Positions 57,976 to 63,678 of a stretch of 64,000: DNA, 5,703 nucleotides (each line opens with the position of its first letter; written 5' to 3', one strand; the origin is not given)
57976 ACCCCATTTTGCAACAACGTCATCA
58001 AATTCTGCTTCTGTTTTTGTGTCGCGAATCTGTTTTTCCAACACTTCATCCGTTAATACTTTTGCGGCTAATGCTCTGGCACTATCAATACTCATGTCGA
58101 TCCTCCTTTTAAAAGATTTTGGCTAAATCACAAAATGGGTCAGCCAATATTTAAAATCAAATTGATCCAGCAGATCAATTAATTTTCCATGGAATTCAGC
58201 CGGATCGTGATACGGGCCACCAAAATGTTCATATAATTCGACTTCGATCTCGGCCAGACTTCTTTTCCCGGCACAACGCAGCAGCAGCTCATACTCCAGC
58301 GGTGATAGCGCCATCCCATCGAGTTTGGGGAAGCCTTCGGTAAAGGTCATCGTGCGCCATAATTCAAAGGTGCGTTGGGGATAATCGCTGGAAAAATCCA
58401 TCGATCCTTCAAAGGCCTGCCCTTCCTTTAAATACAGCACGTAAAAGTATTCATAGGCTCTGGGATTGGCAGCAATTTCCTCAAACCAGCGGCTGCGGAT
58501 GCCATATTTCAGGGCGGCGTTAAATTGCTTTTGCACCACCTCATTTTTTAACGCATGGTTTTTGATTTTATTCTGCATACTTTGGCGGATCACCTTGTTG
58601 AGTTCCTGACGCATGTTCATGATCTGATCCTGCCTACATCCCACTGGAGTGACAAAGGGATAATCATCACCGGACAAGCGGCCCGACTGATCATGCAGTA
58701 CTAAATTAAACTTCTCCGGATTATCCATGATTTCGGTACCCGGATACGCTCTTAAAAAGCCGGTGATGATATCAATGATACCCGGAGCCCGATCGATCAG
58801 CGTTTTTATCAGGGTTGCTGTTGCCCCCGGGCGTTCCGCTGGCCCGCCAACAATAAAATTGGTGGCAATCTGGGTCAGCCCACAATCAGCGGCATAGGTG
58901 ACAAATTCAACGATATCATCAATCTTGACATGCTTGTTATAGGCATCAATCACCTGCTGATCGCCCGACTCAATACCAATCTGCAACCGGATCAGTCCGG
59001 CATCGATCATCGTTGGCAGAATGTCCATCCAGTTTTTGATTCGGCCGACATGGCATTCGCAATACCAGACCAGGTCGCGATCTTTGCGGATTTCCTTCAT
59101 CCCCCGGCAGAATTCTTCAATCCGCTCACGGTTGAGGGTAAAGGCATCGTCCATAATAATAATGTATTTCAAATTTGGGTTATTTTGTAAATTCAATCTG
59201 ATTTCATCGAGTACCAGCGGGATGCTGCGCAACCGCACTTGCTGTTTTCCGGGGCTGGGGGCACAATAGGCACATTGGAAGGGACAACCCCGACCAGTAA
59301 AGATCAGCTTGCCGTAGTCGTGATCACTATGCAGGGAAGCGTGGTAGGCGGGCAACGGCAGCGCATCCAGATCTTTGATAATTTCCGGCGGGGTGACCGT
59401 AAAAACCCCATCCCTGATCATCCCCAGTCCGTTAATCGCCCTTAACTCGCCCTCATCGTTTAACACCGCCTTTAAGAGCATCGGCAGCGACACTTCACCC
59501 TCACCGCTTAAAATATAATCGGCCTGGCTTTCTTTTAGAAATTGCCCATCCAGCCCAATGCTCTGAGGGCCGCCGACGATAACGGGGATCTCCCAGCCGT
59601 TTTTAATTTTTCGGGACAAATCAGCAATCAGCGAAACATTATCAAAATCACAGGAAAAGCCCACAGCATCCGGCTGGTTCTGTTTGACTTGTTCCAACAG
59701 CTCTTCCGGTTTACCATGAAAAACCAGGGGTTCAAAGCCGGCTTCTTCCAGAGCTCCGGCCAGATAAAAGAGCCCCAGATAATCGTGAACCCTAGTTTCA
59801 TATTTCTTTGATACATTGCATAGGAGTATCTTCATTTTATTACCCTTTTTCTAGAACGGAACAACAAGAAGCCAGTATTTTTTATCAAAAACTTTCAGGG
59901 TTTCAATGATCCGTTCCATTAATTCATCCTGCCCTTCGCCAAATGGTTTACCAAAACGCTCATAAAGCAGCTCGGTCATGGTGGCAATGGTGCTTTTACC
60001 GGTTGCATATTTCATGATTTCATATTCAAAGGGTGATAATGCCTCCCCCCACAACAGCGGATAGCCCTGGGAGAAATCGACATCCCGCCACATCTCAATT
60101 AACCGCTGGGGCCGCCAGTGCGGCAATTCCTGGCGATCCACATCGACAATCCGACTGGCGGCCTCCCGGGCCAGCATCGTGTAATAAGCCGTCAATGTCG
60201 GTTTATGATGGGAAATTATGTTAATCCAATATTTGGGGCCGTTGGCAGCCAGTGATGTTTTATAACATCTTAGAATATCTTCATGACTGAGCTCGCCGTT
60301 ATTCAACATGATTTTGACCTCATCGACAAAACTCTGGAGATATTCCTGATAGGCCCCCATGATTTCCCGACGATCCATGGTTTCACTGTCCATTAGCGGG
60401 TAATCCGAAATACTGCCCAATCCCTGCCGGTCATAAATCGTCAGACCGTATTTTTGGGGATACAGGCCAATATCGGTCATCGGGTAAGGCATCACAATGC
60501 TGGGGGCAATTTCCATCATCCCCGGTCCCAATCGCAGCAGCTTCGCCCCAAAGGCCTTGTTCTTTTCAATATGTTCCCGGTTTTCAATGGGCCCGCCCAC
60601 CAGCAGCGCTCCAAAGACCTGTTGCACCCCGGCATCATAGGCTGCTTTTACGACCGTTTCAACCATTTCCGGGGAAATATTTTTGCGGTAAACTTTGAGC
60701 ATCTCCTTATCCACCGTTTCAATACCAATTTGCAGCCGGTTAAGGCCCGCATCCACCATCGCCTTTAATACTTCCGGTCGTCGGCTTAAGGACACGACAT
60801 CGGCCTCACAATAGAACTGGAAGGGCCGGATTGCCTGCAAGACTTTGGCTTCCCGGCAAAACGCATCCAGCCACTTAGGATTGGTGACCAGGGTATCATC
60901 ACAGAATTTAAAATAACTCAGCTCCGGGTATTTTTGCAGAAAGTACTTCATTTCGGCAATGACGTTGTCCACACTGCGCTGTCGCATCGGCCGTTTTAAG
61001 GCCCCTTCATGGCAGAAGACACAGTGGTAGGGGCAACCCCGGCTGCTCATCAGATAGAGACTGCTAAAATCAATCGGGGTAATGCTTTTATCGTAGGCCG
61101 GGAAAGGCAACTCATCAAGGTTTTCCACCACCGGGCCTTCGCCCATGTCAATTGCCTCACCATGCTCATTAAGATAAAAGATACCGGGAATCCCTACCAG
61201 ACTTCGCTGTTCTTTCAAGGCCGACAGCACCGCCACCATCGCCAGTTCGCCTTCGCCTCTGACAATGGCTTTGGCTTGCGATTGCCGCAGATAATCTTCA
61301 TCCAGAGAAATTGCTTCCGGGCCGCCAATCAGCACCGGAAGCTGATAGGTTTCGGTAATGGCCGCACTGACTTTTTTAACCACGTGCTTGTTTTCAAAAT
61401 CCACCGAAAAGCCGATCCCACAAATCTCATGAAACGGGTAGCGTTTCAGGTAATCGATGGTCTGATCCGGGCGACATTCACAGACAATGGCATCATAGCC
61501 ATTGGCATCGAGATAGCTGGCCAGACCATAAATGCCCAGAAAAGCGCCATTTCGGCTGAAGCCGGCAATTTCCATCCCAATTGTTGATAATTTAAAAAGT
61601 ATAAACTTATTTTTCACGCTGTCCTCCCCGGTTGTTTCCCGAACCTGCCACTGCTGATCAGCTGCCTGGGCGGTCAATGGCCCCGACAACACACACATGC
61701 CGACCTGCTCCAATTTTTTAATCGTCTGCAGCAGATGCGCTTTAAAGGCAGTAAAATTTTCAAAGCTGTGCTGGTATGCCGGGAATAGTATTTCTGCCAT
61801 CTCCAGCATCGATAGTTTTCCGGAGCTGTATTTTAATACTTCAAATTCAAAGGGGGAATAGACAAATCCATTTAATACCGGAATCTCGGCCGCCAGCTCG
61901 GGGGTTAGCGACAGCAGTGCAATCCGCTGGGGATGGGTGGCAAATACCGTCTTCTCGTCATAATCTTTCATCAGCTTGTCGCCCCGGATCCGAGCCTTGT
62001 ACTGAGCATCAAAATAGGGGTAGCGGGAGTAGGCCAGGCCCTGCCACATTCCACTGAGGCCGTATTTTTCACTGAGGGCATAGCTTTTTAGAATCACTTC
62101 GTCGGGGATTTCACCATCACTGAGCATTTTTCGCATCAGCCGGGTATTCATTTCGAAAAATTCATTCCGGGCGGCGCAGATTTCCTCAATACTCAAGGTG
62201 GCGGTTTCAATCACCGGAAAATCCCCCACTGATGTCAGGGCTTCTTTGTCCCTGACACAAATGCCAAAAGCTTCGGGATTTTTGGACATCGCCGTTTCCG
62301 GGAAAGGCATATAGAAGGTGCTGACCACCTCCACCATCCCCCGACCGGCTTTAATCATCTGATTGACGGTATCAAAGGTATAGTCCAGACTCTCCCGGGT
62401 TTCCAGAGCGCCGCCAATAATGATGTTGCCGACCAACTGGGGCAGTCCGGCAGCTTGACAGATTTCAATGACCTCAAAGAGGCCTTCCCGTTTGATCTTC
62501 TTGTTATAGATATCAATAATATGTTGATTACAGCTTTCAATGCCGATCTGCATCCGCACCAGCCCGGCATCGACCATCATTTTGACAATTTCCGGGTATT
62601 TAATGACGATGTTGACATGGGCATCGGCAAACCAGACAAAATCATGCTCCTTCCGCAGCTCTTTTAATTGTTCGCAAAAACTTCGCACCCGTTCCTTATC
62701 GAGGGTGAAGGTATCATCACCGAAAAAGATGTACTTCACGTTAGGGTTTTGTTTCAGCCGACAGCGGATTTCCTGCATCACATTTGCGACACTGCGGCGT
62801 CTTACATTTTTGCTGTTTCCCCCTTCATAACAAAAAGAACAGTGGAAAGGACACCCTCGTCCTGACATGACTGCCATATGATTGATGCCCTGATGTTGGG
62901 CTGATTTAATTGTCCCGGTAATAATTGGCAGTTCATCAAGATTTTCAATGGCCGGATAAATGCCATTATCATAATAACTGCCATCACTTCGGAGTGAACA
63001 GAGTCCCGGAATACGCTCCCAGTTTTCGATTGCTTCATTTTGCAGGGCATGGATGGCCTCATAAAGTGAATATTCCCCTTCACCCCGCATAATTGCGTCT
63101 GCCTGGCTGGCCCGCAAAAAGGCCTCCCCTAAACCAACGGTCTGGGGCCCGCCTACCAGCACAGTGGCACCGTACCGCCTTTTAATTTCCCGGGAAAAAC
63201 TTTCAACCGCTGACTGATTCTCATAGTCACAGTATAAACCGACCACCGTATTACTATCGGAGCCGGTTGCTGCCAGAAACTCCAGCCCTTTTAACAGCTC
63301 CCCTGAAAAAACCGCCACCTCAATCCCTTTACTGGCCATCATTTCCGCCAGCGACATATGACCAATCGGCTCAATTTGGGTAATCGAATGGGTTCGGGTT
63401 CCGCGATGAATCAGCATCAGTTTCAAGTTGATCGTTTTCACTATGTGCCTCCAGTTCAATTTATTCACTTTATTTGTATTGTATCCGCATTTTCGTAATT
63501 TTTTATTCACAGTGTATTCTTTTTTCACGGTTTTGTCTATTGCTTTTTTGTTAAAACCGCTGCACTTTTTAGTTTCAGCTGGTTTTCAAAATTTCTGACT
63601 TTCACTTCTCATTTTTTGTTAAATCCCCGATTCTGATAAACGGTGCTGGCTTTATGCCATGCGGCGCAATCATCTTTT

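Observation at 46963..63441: Nif11-leader RiPP cluster whose only tailoring enzymes are five paralogous B12-binding radical SAM modules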

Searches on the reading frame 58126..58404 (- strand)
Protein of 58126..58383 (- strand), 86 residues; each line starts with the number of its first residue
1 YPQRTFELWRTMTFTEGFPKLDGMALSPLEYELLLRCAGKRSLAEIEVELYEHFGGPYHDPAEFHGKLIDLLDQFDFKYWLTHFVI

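Call 37: search_protein_families(library=pfam, proteins=[window:58126-58383:-], max_evalue=10)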
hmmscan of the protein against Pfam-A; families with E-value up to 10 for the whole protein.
seq(86 aa): 0 families

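Call 53: search_solved_structures(query=A2, max_evalue=10)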
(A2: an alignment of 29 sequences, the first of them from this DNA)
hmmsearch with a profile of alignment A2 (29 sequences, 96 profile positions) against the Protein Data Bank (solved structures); distinct sequences matched with E-value up to 10: 10.
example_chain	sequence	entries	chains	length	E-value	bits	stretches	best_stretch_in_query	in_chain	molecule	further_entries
7tdz_r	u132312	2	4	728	0.58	13.3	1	50-87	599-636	Nup88A protein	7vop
7fik_Y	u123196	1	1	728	0.58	13.3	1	50-87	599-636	Nucleoporin Nup88A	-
8kfh_A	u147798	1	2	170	0.64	13.2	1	18-75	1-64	Myoglobin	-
3iac_A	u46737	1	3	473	0.68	13.1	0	10-91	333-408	Glucuronate isomerase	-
8kfi_A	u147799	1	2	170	0.74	13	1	18-75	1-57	Myoglobin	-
8kfj_A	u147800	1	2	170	1.3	12.2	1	18-54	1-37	Myoglobin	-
1hdm_A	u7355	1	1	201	1.4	12.1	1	5-41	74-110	PROTEIN (CLASS II HISTOCOMPATIBILITY ANTIGEN, M ALPHA CHAIN)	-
2ro1_A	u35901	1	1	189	1.8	11.8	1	48-87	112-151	Transcription intermediary factor 1-beta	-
6fl0_A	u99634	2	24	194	5.6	10.2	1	29-76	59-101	membrane attack complex assembly inhibitor BGA71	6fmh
3vjf_A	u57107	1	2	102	9.8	9.4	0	52-86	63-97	WA20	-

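Call 65: predict_structure(alignment_id=A3)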
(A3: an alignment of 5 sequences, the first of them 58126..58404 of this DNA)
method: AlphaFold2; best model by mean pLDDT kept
length: 93 residues; sequences in the alignment: 5
mean_pLDDT: 77.6   pTM: 0.67
mean pLDDT of the five models: 77.6, 75.6, 75.3, 74.8, 74.7
residues with pLDDT >= 90: 32; 70-90: 36; 50-70: 10; < 50: 15
segments of 3 or more residues with pLDDT < 50: 1-5, 8-14, 91-93
pLDDT, mean of each block of 10 residues (from residue 1): 44 60 82 91 78 91 92 93 77 43
secondary structure, 60 per line:
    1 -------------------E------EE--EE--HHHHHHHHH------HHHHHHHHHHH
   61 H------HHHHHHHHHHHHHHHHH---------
elements in order: H35-43 H50-61 H68-84

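Call 68: fold_search(model_id=the predicted structure, library=pdb)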
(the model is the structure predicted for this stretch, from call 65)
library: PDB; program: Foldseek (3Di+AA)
matches with E <= 10: 46; with E <= 0.001: 0
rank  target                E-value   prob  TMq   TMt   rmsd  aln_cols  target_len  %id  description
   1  3g2b                  7.4e-02  0.93  0.52  0.53  12.4        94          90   19  crystal structure of PqqD from xanthomonas campestris (released 2009-09-01)
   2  5v1u_C                7.7e-01  0.87  0.62  0.67   2.9        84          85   11  TbiB1 in Complex with the TbiA(beta) Leader Peptide (released 2018-09-05)
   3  5v1u_D                8.2e-01  0.90  0.63  0.70   2.7        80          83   14  TbiB1 in Complex with the TbiA(beta) Leader Peptide (released 2018-09-05)
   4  6jx3_B                8.2e-01  0.87  0.60  0.65   2.4        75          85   13  Lasso peptide synthetase B1 complexed with the leader peptide (released 2019-06-26)
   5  8hkr_B                8.7e-01  0.47  0.41  0.12   6.2        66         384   21  Crystal Structure of Histone H3 Lysine 79 (H3K79) Methyltransferase Rv2067c from Mycobacterium tuberculosis (released 2023-10-18)
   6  5v1u_B                1.4e+00  0.80  0.55  0.59   2.9        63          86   14  TbiB1 in Complex with the TbiA(beta) Leader Peptide (released 2018-09-05)
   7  1qrv_B                2.0e+00  0.08  0.21  0.27  10.7        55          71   18  CRYSTAL STRUCTURE OF THE COMPLEX OF HMG-D AND DNA (released 1999-12-18)
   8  4czd_B                2.6e+00  0.13  0.35  0.23   4.2        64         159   20  Sirohaem decarboxylase AhbA/B - an enzyme with structural homology to the Lrp/AsnC transcription factor family that is (released 2014-06-11)
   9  6ec8                  3.2e+00  0.11  0.36  0.06   7.7        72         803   12  Glutamylation domain, TbtB, from thiomuracin biosynthesis bound to 5'-phosphodesmethylglutamycin (released 2019-06-19)
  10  5v1u_A                3.6e+00  0.33  0.46  0.50   3.1        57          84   16  TbiB1 in Complex with the TbiA(beta) Leader Peptide (released 2018-09-05)
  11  2rv8_MODEL_1_A        3.9e+00  0.11  0.42  0.32  10.6        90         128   14  Solution Structure of the PhoP DNA-Binding Domain from Mycobacterium tuberculosis (released 2015-08-12)
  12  3nm9_A                3.9e+00  0.06  0.19  0.24   9.0        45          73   20  HMGD(M13A)-DNA complex (released 2010-09-22)
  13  3f7f_A                4.1e+00  0.07  0.26  0.05   7.0        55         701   13  Structure of Nup120 (released 2009-08-18)
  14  4ets_A                4.1e+00  0.06  0.26  0.20   5.5        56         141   14  Crystal structure of Campylobacter jejuni ferric uptake regulator (released 2012-06-20)
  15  7ocu_A                4.7e+00  0.06  0.27  0.06   6.1        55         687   22  Mannitol-1-phosphate bound to the phosphatase domain of the bifunctional mannitol-1-phosphate dehydrogenase/phosphatas (released 2022-04-27)
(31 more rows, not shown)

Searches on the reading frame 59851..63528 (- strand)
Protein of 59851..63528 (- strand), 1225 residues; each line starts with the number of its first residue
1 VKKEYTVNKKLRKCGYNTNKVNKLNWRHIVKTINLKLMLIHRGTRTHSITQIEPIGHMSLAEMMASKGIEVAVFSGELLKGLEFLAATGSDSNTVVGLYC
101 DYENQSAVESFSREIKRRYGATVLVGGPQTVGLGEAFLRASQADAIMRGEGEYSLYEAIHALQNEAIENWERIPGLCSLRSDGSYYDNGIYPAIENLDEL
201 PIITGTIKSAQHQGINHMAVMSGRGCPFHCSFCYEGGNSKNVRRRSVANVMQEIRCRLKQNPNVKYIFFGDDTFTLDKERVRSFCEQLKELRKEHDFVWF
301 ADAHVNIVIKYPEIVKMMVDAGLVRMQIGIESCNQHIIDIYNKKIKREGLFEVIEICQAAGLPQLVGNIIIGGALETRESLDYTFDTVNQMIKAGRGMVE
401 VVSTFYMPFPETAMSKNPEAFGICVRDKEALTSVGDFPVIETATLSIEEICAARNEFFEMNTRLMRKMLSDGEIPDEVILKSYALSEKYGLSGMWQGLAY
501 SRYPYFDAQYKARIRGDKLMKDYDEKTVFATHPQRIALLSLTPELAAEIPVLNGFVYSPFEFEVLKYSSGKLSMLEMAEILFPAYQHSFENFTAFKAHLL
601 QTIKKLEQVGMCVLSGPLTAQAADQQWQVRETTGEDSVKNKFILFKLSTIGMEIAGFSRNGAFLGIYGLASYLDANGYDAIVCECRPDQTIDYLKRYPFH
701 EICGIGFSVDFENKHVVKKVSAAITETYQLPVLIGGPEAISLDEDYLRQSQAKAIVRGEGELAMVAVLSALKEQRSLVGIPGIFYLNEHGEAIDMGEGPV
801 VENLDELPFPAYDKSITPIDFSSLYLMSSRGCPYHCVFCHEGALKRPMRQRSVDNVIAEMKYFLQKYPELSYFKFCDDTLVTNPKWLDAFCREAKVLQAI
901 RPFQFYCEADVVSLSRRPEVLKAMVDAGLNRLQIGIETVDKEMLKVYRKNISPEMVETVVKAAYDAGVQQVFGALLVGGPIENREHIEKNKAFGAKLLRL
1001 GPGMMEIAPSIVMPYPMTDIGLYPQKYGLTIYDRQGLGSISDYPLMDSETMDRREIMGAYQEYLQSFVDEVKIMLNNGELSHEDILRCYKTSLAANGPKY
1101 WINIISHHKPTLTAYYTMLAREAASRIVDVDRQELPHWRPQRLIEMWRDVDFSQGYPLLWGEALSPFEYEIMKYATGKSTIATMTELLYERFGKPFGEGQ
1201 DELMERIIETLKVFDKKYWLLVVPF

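Call 4: search_protein_families(library=pfam, proteins=[window:59851-63528:-], max_evalue=0.01)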
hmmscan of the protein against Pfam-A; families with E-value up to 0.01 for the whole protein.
window:59851-63528:- (1225 aa): 4 families
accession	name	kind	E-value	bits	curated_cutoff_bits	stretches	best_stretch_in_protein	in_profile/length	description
PF04055.27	Radical_SAM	-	1.1e-43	149.8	29.5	2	829-989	4-161/166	Radical SAM superfamily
PF02310.24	B12-binding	-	5.7e-15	55.7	32.1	2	664-767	15-120/121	B12 binding domain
PF13353.11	Fer4_12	-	0.0002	22.1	22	0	223-301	12-90/137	4Fe-4S single cluster domain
PF08497.15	Radical_SAM_N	-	0.0056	16.4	25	0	137-181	155-200/301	Radical SAM N-terminal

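Call 5: search_protein_families(library=ncbifam, proteins=[window:59851-63528:-], max_evalue=0.01)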
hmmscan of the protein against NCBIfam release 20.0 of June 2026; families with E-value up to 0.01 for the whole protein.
window:59851-63528:- (1225 aa): 39 families (the best 25 are shown)
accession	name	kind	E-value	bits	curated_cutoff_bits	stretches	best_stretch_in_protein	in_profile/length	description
TIGR03471.1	HpnJ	equivalog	4.3e-68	230.3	577.6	2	121-459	97-430/472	hopanoid biosynthesis associated radical SAM protein HpnJ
NF050148.1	rSAM_ApyD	equivalog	2.9e-64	217.6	750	2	727-986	101-355/645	RiPP biosynthesis radical SAM protein ApyD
TIGR02026.1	BchE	equivalog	1.5e-45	156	481.35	2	131-385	104-359/497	magnesium-protoporphyrin IX monomethyl ester anaerobic oxidative cyclase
NF038361.1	rSAM_Sden_1168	equivalog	1.4e-43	149.3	575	2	742-994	183-448/560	Sden_1168 family B12-binding radical SAM P-methyltransferase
TIGR04367.1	HpnR_B12_rSAM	equivalog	1.9e-40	138.8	650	2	36-377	2-339/490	hopanoid C-3 methylase HpnR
TIGR04479.1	bcpD_PhpK_rSAM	subfamily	4.1e-40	137.6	600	2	99-391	121-409/504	PhpK family radical SAM P-methyltransferase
TIGR03975.1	rSAM_ocin_1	subfamily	5.8e-39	134.1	281.85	2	751-989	181-422/606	RiPP maturation radical SAM C-methyltransferase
TIGR04013.1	B12_SAM_MJ_1487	hypoth_equivalog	3.2e-37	128.3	251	2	110-417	58-356/382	TIGR04013 family B12-binding domain/radical SAM domain-containing protein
TIGR04072.2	rSAM_ladder_B12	equivalog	1.8e-35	122.5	360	2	106-393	84-351/443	lipid biosynthesis B12-binding/radical SAM protein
TIGR04014.1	B12_SAM_MJ_0865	equivalog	7.5e-35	120.5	360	2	728-996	67-335/434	methyl-coenzyme M reductase glutamine C-methyltransferase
NF033712.0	B12_rSAM_KedN5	subfamily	1e-34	119.7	700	2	121-425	92-399/624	KedN5 family methylcobalamin-dependent radical SAM C-methyltransferase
NF033070.1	rSAM_AprD4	equivalog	1.2e-30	106.9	500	2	220-455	199-425/456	AprD4 family radical SAM diol-dehydratase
TIGR04295.1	B12_rSAM_oligo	hypoth_equivalog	6.3e-26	91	400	2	118-346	99-317/422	TIGR04295 family B12-binding domain-containing radical SAM protein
TIGR04385.1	B12_rSAM_cofa1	equivalog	5.8e-22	78.5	450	2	730-997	100-364/438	B12 lower ligand biosynthesis radical SAM protein BzaD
NF045585.1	rSAM_slr0320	equivalog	3.6e-18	65.4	775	2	217-398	235-409/511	photosystem II high light acclimation radical SAM protein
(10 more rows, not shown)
